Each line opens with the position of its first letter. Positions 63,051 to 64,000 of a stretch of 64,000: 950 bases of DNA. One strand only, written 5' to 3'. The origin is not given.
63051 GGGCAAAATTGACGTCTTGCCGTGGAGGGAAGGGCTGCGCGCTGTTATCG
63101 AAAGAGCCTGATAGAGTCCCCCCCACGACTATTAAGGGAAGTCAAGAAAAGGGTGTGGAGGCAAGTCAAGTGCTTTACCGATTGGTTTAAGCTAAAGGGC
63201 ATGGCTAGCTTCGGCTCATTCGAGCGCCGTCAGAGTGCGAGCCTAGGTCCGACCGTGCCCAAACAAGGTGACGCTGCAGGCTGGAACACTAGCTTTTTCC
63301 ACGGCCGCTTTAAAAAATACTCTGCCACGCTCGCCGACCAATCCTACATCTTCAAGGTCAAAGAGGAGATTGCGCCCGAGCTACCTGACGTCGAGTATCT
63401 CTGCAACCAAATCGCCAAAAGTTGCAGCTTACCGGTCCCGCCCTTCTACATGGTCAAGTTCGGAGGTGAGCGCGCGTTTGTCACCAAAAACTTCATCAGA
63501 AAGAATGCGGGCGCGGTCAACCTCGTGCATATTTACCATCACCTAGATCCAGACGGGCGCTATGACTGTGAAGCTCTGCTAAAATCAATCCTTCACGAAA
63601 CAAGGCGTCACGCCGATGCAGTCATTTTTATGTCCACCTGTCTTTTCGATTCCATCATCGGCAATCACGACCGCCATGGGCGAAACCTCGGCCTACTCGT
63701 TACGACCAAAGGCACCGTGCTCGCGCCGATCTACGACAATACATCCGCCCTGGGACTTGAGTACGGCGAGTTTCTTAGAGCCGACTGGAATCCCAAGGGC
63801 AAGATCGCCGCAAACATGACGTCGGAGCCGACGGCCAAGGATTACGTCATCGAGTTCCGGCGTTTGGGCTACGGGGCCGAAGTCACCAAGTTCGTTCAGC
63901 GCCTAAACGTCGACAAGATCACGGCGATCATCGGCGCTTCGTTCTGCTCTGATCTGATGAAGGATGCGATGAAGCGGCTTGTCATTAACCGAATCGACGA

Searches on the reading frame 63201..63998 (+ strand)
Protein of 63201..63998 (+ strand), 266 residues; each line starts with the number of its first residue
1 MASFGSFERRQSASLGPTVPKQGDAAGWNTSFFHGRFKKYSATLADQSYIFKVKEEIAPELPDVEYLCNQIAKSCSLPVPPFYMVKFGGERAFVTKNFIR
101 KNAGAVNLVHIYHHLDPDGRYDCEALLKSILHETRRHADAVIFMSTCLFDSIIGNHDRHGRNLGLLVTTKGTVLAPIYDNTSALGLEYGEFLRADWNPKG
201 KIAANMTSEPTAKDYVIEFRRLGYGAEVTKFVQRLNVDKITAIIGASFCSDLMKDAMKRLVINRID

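Call 8: search_protein_families(library=pfam, proteins=[window:63201-63998:+], max_evalue=0.1)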
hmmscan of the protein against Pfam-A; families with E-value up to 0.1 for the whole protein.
window:63201-63998:+ (266 aa): 2 families
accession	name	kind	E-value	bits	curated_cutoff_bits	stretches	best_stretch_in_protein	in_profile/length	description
PF07804.18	HipA_C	-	8.9e-22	78.2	30.5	1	44-186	18-165/213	HipA-like C-terminal domain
PF20613.4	HipA_2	-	0.00077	19.2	27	1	46-171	23-140/240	HipA-like kinase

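Call 10: find_homologous_proteins(query=window:63201-63998:+)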
Query window:63201-63998:+ (266 aa): 608 proteins with E <= 0.001 among 1405 candidates; the best 120 are listed.
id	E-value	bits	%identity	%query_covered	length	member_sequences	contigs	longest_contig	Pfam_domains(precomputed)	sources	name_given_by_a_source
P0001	5.3e-170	582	96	100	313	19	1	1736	PF07804.19,PF20613.5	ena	-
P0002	1.6e-158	544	88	100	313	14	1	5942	PF07804.19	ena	-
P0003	1.6e-123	429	73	98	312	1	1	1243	PF07804.19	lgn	-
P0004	2.4e-119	416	69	99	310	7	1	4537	PF07804.19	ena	-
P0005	2.1e-114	399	68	98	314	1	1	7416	PF07804.19,PF20613.5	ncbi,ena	-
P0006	2.3e-106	373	64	98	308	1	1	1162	PF07804.19,PF20613.5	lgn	-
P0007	1.5e-101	357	87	69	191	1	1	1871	PF07804.19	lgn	-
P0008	1.0e-100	354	64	98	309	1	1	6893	PF07804.19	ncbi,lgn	-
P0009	7.2e-100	352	61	99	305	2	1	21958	PF07804.19,PF20613.5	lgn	-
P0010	3.7e-93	330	56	100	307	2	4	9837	PF07804.19,PF20613.5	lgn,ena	-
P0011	1.6e-90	321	55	99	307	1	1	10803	PF07804.19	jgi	jgi:hypothetical protein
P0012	4.6e-90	320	58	97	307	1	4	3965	PF07804.19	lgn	-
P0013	8.7e-90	319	56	98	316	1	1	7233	PF07804.19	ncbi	-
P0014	3.3e-89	317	58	95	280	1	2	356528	PF07804.19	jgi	jgi:hypothetical protein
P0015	3.5e-89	317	57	97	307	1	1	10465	PF07804.19,PF20613.5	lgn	-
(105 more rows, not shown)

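Call 12: find_encoding_contigs(protein=P0002, flank=10000, max_places=4)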
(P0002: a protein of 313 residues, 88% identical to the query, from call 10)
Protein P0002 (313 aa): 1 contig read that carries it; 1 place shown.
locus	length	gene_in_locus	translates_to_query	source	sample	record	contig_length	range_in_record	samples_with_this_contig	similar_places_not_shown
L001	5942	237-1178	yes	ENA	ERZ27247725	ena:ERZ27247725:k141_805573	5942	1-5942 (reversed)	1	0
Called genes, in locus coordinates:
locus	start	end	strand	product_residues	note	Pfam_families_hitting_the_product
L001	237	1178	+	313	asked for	PF07804:HipA_C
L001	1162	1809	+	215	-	PF13657:Couple_hipA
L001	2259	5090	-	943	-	-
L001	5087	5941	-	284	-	?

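Call 13: find_encoding_contigs(protein=P0001, flank=10000, max_places=4)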
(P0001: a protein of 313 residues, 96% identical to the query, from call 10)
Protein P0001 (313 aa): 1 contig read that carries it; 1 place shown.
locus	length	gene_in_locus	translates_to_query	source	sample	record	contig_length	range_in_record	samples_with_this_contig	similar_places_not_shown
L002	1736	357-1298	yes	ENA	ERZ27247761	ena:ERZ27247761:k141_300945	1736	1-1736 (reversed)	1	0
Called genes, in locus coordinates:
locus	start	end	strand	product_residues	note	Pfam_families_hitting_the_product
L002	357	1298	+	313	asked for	PF07804:HipA_C, PF20613:HipA_2 (faint)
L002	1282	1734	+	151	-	?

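Call 16: search_protein_families(library=pfam, proteins=[L001:1162-1806:+, L001:2259-5087:-, P0001, L002:1282-1734:+], max_evalue=0.1)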
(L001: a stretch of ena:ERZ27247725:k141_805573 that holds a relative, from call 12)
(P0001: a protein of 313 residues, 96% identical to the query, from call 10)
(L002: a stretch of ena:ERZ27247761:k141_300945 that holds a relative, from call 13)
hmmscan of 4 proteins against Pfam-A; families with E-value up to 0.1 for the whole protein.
L001:1162-1806:+ (215 aa): 1 family
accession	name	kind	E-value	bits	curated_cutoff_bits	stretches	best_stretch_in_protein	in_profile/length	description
PF13657.11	Couple_hipA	-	3.2e-09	37.6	22.5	1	20-114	7-93/99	HipA N-terminal domain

L001:2259-5087:- (942 aa): 0 families

P0001 (313 aa): 2 families
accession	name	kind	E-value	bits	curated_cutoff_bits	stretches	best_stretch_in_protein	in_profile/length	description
PF07804.18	HipA_C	-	3.2e-21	76.4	30.5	1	83-241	18-170/213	HipA-like C-terminal domain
PF20613.4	HipA_2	-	2.2e-05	24.3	27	1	85-211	23-141/240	HipA-like kinase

L002:1282-1734:+ (151 aa): 1 family
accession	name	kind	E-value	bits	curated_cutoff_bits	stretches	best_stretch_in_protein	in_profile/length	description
PF13657.11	Couple_hipA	-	9.4e-10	39.3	22.5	1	20-114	7-93/99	HipA N-terminal domain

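Call 22: search_protein_families(library=padloc, proteins=[P0001, L001:1162-1806:+, L001:2259-5087:-], max_evalue=0.01)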
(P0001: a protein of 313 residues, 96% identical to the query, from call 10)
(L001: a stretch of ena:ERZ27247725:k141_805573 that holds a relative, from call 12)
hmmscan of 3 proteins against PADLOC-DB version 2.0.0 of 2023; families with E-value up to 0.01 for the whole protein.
P0001 (313 aa): 8 families
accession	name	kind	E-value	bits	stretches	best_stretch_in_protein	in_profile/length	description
PDLC04340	PDC-M03A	-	1.5e-19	68.6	1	83-228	30-176/280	-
PDLC04344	PDC-M03A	-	4.9e-12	43.9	1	86-227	35-196/305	-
PDLC04339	PDC-M03A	-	7.6e-12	43.1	1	88-223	35-178/293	-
PDLC04342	PDC-M03A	-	4.4e-11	40.9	1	103-234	56-205/299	-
PDLC04345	PDC-M03A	-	3.1e-08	31.2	1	103-241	53-211/302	-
PDLC04337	PDC-M03A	-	2.5e-05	22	1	181-225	89-135/250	-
PDLC04338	PDC-M03A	-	4.5e-05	20.6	1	177-225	254-303/428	-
PDLC04343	PDC-M03A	-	0.00028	18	1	151-227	174-263/370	-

L001:1162-1806:+ (215 aa): 5 families
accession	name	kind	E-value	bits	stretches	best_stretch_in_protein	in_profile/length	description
PDLC04347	PDC-M03B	-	1.5e-09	35.9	1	17-127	16-122/245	-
PDLC04348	PDC-M03B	-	2.1e-07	28.9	1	18-113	17-110/248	-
PDLC04352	PDC-M03B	-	6.5e-05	20.6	1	16-116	16-118/250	-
PDLC04349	PDC-M03B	-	0.0024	15.5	1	17-114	19-110/232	-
PDLC02926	HTH_VI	-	0.003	15.8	1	131-171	3-43/92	-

L001:2259-5087:- (942 aa): 0 families

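Call 24: find_related_loci(query=A2, collection=genome_contigs, flank=6000)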
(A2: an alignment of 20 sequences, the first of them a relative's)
Query A2 (313 aa) in genome_contigs; peptide patterns used: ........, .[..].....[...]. (x = any residue, [..] = any of these).
499 stretches matched a pattern; 179 encode a relative of the query (tblastn E <= 1e-3); the best 80 are kept; 80 distinct loci.
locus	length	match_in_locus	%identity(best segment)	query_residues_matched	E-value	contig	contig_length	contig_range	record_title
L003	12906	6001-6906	68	8-310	1e-142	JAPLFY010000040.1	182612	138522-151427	MAG: Proteobacteria bacterium isolate LacPavin_0920_SED3_MAG_51_70 LacPavin_0920_SED3_scaffold_1604416, whole genome sho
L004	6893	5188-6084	61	6-307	1e-119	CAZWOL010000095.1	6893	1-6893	MAG TPA_asm: uncultured Pseudobdellovibrionaceae bacterium isolate SRP285395_co2_440 genome assembly, contig: NODE_17192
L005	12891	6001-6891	58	8-311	4e-115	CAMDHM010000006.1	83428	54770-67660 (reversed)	MAG: Pseudobacteriovorax antillogorgiicola isolate MsH-01oct19-222 genome assembly, contig: MsH-01oct19-C394, whole geno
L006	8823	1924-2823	53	8-307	2e-104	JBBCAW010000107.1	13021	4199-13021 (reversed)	Bdellovibrionota bacterium FG-1 24155C00107.1, whole genome shotgun sequence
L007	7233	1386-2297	53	8-312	3e-104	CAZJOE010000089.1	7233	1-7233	MAG TPA_asm: uncultured Elusimicrobia sp. isolate SRP136066_co1_151 genome assembly, contig: NODE_16152_length_7233_cov_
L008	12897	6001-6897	55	8-311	1e-102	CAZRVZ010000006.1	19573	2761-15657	MAG TPA_asm: uncultured Pseudobdellovibrionaceae bacterium isolate binchicken_co203_350 genome assembly, contig: k141_41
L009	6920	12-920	52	6-312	2e-101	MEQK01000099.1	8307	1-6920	MAG: Bdellovibrionales bacterium RIFOXYD1_FULL_55_31 rifoxyd1_full_scaffold_3394, whole genome shotgun sequence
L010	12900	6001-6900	53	8-311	5e-101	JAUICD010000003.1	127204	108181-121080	MAG: Bdellovibrionia bacterium isolate 7_bin.11 NODE_288_length_127204_cov_1.307270, whole genome shotgun sequence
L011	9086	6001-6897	49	8-311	1e-98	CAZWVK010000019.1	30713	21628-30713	MAG TPA_asm: uncultured Pseudobdellovibrionaceae bacterium isolate SRP304446_co1_112 genome assembly, contig: NODE_1009_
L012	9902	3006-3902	51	8-311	2e-96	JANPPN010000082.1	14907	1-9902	MAG: Bdellovibrio sp. isolate VAR_83_metabat_302 VAR_83_k141_597808, whole genome shotgun sequence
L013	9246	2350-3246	50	8-312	7e-96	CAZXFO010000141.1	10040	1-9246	MAG TPA_asm: uncultured Coxiellaceae bacterium isolate binchicken_co84_90 genome assembly, contig: k141_828077, whole ge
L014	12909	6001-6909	48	6-312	4e-95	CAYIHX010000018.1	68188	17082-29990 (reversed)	MAG TPA_asm: uncultured Bacteriovoracaceae bacterium isolate ERP119705_co22_393 genome assembly, contig: NODE_217_length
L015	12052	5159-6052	51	8-312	3e-95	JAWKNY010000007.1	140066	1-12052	MAG: Bdellovibrionota bacterium isolate BC2.86 BC2.86.fa-7, whole genome shotgun sequence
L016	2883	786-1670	49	8-309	3e-97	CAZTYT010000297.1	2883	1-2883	MAG TPA_asm: uncultured Legionella sp. isolate SRP199154_co2_43 genome assembly, contig: NODE_28792_length_2883_cov_6.90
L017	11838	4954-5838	49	8-309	1e-94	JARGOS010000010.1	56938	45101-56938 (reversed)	MAG: Legionellaceae bacterium isolate bin_em_oilr2.032 NODE_431_length_56938_cov_66.527820, whole genome shotgun sequenc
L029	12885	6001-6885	51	8-307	1e-91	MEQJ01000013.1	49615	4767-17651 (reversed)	MAG: Bdellovibrionales bacterium RIFOXYD1_FULL_53_11 rifoxyd1_full_scaffold_1135, whole genome shotgun sequence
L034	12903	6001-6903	50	8-313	2e-90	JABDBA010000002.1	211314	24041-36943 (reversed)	MAG: Gammaproteobacteria bacterium isolate BWMinControl_Nextera7_MAG1 3300020737.a:Ga0206983_102, whole genome shotgun s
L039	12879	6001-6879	50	8-307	6e-89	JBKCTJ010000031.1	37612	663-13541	MAG: Pseudobdellovibrionaceae bacterium isolate samp_2047_VAMB_1433 samp_2047_1803541, whole genome shotgun sequence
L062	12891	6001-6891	43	8-311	9e-81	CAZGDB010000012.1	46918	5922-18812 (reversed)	MAG TPA_asm: uncultured Francisellaceae bacterium isolate SRP170004_co1_11 genome assembly, contig: NODE_938_length_4691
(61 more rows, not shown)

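Call 34: search_protein_families(library=pfam, alignment_id=A3, max_evalue=1)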
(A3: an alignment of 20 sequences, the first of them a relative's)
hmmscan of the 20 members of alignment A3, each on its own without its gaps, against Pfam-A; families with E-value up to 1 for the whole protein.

A. member 1, L001:1162-1806:+ (215 aa): 2 families
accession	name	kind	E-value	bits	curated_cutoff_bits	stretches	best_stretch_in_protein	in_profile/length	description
PF13657.11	Couple_hipA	-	3.2e-09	37.6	22.5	1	20-114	7-93/99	HipA N-terminal domain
PF05225.22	HTH_psq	-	0.23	11.7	20.4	1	127-161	2-35/45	helix-turn-helix, Psq domain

B. families by the number of members that match (of 20 scanned): 27 families (the first 25 are shown)
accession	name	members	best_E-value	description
PF13657.11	Couple_hipA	16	3.3e-10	HipA N-terminal domain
PF01381.28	HTH_3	15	2.6e-09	Helix-turn-helix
PF13560.12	HTH_31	8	6.2e-05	Helix-turn-helix domain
PF13413.12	HTH_25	7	0.00029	Helix-turn-helix domain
PF12844.13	HTH_19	6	4.6e-07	Helix-turn-helix domain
PF20432.4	Xre-like-HTH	6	0.0036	Antitoxin Xre-like helix-turn-helix domain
PF15731.11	MqsA_antitoxin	5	0.00018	Antitoxin component of bacterial toxin-antitoxin system, MqsA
PF13443.12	HTH_26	5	0.0014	Cro/C1-type HTH DNA-binding domain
PF05225.22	HTH_psq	3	0.00047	helix-turn-helix, Psq domain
PF13613.12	HTH_Tnp_4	2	0.013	Helix-turn-helix of DDE superfamily endonuclease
PF13384.12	HTH_23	2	0.033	Homeodomain-like domain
PF16071.10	DUF4812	2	0.082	Domain of unknown function (DUF4812)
PF13545.12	HTH_Crp_2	2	0.14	Crp-like helix-turn-helix domain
PF13412.12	HTH_24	1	0.0082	Winged helix-turn-helix DNA-binding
PF24852.1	DUF7726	1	0.032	Domain of unknown function (DUF7726)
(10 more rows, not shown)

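Call 35: search_solved_structures(query=A3, max_evalue=1)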
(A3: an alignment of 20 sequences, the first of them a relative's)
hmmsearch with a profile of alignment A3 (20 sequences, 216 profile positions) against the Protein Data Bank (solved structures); distinct sequences matched with E-value up to 1: 37.
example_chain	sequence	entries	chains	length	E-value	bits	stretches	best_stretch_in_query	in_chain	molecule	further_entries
1utx_A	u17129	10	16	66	8.8e-05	25.2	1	130-184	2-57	CYLR2 | cytolysin regulator 2 | PUTATIVE TRANSCRIPTION REGULATOR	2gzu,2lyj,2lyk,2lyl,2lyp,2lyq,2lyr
2xiu_A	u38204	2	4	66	9.1e-05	25.1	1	130-184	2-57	CYLR2 | CYLR2 SYNONYM CYTOLYSIN REPRESSOR 2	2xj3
3mlf_A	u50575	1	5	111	0.00035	23.2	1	122-210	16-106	transcriptional regulator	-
2p5t_A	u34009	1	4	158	0.0011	21.6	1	132-185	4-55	Putative transcriptional regulator PezA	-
8tac_A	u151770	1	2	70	0.0013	21.3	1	122-177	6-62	DBP48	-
9sf2_A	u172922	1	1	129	0.0036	19.9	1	129-209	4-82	Transcriptional regulator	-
9k3w_A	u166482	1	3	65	0.0077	18.8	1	131-168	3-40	Transcriptional regulator, PbsX family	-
3fmy_A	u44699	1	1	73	0.045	16.3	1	126-186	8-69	HTH-type transcriptional regulator MQSA (ygiT/b3021)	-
2ef8_A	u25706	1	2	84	0.075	15.6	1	131-166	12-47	Putative transcription factor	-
4yg1_A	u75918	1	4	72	0.078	15.5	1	121-168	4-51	Antitoxin HipB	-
5k98_B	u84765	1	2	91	0.081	15.5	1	121-169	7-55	Antitoxin HipB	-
4yg4_A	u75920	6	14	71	0.099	15.2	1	121-168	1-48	Antitoxin HipB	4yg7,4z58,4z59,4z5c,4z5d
4z5h_A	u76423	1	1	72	0.1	15.2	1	121-168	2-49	Antitoxin HipB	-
2wiu_B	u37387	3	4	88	0.1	15.2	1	121-169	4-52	HTH-TYPE TRANSCRIPTIONAL REGULATOR HIPB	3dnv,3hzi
2mez_A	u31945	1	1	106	0.14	14.7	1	132-168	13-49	Multiprotein Bridging Factor (MBP-like)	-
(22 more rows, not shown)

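Call 36: search_solved_structures(query=A2, max_evalue=0.001)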
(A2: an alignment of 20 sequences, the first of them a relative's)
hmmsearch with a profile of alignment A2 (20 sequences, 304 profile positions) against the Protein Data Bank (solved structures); distinct sequences matched with E-value up to 0.001: 16.
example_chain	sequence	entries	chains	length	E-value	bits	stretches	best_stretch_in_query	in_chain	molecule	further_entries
8ezr_B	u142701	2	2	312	4.3e-16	62.3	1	79-298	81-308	HipT(Lp)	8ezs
7vkb_A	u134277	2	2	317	4.5e-16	62.3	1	79-298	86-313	HipA_C domain-containing protein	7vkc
7wcf_A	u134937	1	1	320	3.6e-15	59.3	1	79-298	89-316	HipA_C domain-containing protein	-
3akj_A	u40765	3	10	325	2.4e-11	46.7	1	94-300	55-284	CtkA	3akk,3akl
4pu5_A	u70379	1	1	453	6.1e-07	32.3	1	168-216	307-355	Toxin-antitoxin system toxin HipA family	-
4pu3_A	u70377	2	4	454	6.1e-07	32.3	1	168-216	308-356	Toxin-antitoxin system toxin HipA family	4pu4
2wiu_A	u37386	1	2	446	6.6e-05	25.6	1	94-215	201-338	PROTEIN HIPA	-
3tpd_A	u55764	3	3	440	6.9e-05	25.5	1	94-215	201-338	Serine/threonine-protein kinase HipA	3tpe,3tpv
7ab3_C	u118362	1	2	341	0.00041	23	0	80-213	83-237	HipA_C domain-containing protein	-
7ab4_C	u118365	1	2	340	0.00047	22.8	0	80-213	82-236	HipA_C domain-containing protein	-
4yg7_D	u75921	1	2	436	0.00065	22.3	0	94-215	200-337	Serine/threonine-protein kinase HipA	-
3fbr_A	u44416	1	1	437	0.00066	22.3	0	94-215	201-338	Serine/threonine-protein kinase toxin HipA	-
3dnt_A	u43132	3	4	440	0.00067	22.3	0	94-215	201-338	Protein hipA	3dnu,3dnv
5k98_A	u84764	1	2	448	0.0007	22.2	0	94-215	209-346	Serine/threonine-protein kinase HipA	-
3hzi_A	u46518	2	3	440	0.00073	22.2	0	94-215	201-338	Protein hipA | Serine/threonine-protein kinase HipA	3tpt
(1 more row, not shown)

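Call 55: search_protein_families(library=pfam, proteins=[L034:5004-5807:-, L062:4736-5611:-, L029:5207-5803:-, L029:5276-5851:+, L017:2986-3369:+, L017:3369-3731:+, L017:3753-4748:-, L039:5056-5820:+], max_evalue=0.01)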
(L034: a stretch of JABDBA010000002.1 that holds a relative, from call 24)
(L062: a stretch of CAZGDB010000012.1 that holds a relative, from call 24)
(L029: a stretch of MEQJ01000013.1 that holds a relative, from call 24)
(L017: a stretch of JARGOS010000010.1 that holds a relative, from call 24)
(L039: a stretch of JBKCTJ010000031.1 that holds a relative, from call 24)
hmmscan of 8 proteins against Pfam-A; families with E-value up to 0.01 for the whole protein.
L034:5004-5807:- (268 aa): 2 families
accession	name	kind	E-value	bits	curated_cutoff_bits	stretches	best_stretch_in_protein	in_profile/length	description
PF00149.33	Metallophos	-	4.7e-14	53.7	21.5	1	1-238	1-190/191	Calcineurin-like phosphoesterase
PF12850.12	Metallophos_2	-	1.4e-10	41.8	27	1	1-88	1-82/154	Calcineurin-like phosphoesterase superfamily domain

L062:4736-5611:- (292 aa): 0 families

L029:5207-5803:- (199 aa): 0 families

L029:5276-5851:+ (192 aa): 0 families

L017:2986-3369:+ (128 aa): 1 family
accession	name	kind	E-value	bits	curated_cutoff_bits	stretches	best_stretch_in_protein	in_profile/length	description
PF20126.4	TumE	-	3.7e-08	33.7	23.4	1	24-114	4-80/81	Toxin TumE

L017:3369-3731:+ (121 aa): 7 families
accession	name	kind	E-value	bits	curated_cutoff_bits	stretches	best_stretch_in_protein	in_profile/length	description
PF25212.1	HVO_A0114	-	3e-21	75.4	27.6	1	30-106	3-79/84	HVO_A0114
PF01047.28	MarR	-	2.6e-08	34.1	24.6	1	47-103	1-57/59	MarR family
PF12840.13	HTH_20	-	0.00069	20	27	1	49-94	4-49/51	Helix-turn-helix domain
PF12802.13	MarR_2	-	0.0016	19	27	1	52-103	8-60/61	MarR family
PF09339.16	HTH_IclR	-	0.0019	18.4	22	1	52-94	6-49/52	IclR helix-turn-helix domain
PF13463.12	HTH_27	-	0.0044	17.7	22.2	1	48-102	2-57/68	Winged helix DNA-binding domain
PF01022.26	HTH_5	-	0.0054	17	22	1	53-94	6-46/47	Bacterial regulatory protein, arsR family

L017:3753-4748:- (332 aa): 2 families
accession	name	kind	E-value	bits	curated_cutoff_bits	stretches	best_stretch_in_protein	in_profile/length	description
PF01797.21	Y1_Tnp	-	4.8e-17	62.7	23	1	21-132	3-119/121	Transposase IS200 like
PF08299.17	Bac_DnaA_C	-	7.3e-10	39.2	31.5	1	241-305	2-65/69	Bacterial dnaA protein helix-turn-helix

L039:5056-5820:+ (255 aa): 4 families
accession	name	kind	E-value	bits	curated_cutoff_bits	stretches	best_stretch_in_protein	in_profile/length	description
PF00561.26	Abhydrolase_1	-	3.6e-10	40.4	25.8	1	67-143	55-134/245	alpha/beta hydrolase fold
PF12146.15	Hydrolase_4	-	3.7e-05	23.6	27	1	69-143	64-135/239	Serine aminopeptidase, S33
PF12697.13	Abhydrolase_6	-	0.00019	22.6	26.3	1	50-242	37-214/217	Alpha/beta hydrolase family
PF00756.26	Esterase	-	0.00093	19.5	22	1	77-153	111-182/251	Putative esterase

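Call 56: predict_structure(alignment_id=A2)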
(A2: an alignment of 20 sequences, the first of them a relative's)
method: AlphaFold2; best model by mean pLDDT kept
length: 313 residues; sequences in the alignment: 20
mean_pLDDT: 83.3   pTM: 0.84
mean pLDDT of the five models: 83.3, 82.8, 82.8, 80.6, 75.8
residues with pLDDT >= 90: 157; 70-90: 106; 50-70: 21; < 50: 29
segments of 3 or more residues with pLDDT < 50: 1-3, 52-74, 198-200
pLDDT, mean of each block of 10 residues (from residue 1): 71 89 91 92 83 43 34 63 89 87 94 89 93 81 70 79 93 94 92 65 80 77 85 84 91 96 97 95 96 95 95 90
secondary structure, 60 per line:
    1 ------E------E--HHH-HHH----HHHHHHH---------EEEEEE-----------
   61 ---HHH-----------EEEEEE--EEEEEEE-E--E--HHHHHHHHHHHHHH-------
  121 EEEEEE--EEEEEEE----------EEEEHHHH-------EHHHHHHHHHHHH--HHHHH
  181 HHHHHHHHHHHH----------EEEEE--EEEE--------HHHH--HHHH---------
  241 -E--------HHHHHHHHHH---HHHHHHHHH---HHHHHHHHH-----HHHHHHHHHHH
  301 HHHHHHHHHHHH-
elements in order: H28-34 E44-49 E78-83 E86-92 H100-113 E121-126 E129-135 E146-149 H150-153 H162-173 H176-192 E203-207 E210-213 H222-225 H228-231 H251-260 H264-272 H276-284 H290-312

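Call 60: fold_search(model_id=the predicted structure, library=pdb)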
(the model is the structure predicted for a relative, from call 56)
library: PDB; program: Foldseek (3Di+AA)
matches with E <= 10: 1022; with E <= 0.001: 41
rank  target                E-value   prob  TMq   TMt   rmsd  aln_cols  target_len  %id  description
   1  7wcf                  2.0e-11  1.00  0.63  0.62   3.8       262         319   22  Crystal structure of the kinase with AMP-PNP (released 2022-06-29)
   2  7vkc                  4.4e-11  1.00  0.62  0.61   3.8       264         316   22  Crystal structure of a bacterial Ser/Thr kinase (released 2022-06-29)
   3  8ezr_B                7.6e-11  1.00  0.59  0.67   4.5       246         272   22  Crystal structure of the HipS(Lp)-HipT(Lp) complex from Legionella pneumophila, native protein (released 2023-09-27)
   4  8ezs_B                9.5e-11  1.00  0.60  0.70   8.6       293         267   20  Crystal structure of the HipS(Lp)-HipT(Lp) complex from Legionella pneumophila, Sel-met protein (released 2023-09-27)
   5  3akk_C                1.3e-10  1.00  0.59  0.64   7.3       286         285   17  Crystal structure of A Helicobacter pylori proinflammatory kinase CtkA (released 2010-12-01)
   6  7vkb_A                1.8e-10  1.00  0.60  0.71   4.0       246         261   22  Crystal structure of the a bacterial kinase complex (released 2022-06-29)
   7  3akl_C                2.9e-10  1.00  0.62  0.68   6.4       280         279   18  Crystal structure of A Helicobacter pylori proinflammatory kinase CtkA (released 2010-12-01)
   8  3akl_A                3.2e-10  1.00  0.61  0.67   6.4       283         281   18  Crystal structure of A Helicobacter pylori proinflammatory kinase CtkA (released 2010-12-01)
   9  3akj_A                4.5e-10  1.00  0.63  0.70   3.3       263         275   16  Crystal structure of A Helicobacter pylori proinflammatory kinase CtkA (released 2010-12-01)
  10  3akk_B                7.3e-10  1.00  0.63  0.67   6.4       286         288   16  Crystal structure of A Helicobacter pylori proinflammatory kinase CtkA (released 2010-12-01)
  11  3akk_D                9.7e-10  1.00  0.63  0.67   3.8       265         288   17  Crystal structure of A Helicobacter pylori proinflammatory kinase CtkA (released 2010-12-01)
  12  3akk_A                2.0e-09  1.00  0.60  0.63   6.9       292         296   18  Crystal structure of A Helicobacter pylori proinflammatory kinase CtkA (released 2010-12-01)
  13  7ab3_C                2.3e-09  1.00  0.61  0.57   8.6       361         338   17  Crystal structure of the Escherichia coli toxin-antitoxin system HipBST (HipT S57A) (released 2022-01-12)
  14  3dnv_A                2.6e-09  1.00  0.57  0.44   4.1       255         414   18  MDT Protein (released 2009-01-27)
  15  7ab5_C                2.6e-09  1.00  0.63  0.59   8.3       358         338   16  Crystal structure of the Escherichia coli toxin-antitoxin system HipBST (HipT D233Q) (released 2022-01-12)
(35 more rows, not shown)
